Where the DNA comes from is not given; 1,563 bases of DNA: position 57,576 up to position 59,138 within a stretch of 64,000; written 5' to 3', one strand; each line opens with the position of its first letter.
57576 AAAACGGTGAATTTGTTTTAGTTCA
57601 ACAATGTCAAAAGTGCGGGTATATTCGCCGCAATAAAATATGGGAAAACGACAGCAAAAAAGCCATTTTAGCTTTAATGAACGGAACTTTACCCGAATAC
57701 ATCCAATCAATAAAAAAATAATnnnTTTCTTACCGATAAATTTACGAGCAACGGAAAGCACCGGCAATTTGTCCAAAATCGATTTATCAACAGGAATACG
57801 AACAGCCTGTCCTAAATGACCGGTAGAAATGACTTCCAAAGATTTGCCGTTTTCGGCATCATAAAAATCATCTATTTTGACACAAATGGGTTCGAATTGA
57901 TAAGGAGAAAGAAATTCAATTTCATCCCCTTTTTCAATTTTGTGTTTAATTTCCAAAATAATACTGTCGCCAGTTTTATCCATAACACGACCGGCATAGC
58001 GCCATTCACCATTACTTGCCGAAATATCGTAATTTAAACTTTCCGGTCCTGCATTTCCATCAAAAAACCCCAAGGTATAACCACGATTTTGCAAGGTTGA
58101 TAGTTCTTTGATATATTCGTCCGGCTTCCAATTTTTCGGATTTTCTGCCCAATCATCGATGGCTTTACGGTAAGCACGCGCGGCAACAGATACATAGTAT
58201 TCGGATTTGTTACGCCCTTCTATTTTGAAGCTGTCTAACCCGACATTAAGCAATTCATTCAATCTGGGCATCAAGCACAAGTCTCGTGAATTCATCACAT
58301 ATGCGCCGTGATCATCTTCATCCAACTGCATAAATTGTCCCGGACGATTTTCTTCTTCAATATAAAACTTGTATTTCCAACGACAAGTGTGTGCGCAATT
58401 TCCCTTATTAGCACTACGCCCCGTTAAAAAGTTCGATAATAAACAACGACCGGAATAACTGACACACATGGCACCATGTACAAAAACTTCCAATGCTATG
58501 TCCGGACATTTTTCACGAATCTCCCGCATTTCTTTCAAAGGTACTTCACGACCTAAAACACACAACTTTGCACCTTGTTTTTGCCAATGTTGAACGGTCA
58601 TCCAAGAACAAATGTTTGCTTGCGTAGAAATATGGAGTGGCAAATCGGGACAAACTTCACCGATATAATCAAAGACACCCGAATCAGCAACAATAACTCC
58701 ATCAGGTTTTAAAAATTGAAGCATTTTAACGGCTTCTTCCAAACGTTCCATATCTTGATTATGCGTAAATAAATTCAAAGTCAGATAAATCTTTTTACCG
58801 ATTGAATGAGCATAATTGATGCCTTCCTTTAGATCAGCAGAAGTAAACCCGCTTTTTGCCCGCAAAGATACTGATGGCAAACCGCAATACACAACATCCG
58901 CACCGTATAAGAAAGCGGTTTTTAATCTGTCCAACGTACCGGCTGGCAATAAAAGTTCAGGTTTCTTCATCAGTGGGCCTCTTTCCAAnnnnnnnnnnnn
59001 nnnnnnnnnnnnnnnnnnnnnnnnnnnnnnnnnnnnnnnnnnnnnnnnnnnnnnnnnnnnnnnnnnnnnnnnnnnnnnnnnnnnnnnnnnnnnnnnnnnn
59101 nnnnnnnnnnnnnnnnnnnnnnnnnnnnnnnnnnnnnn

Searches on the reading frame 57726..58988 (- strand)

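Call 61: search_protein_families(library=pfam, proteins=[window:57726-58988:-], max_evalue=0.00001)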
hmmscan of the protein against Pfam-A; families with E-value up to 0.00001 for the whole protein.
window:57726-58988:- (421 aa): 2 families
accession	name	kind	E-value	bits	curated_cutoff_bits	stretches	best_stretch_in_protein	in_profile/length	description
PF01136.24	Peptidase_U32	-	3.1e-86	288.9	22.4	1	80-313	1-231/233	Peptidase family U32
PF16325.11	Peptidase_U32_C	-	8.1e-10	39.2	28.2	1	328-403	2-75/83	Peptidase family U32 C-terminal domain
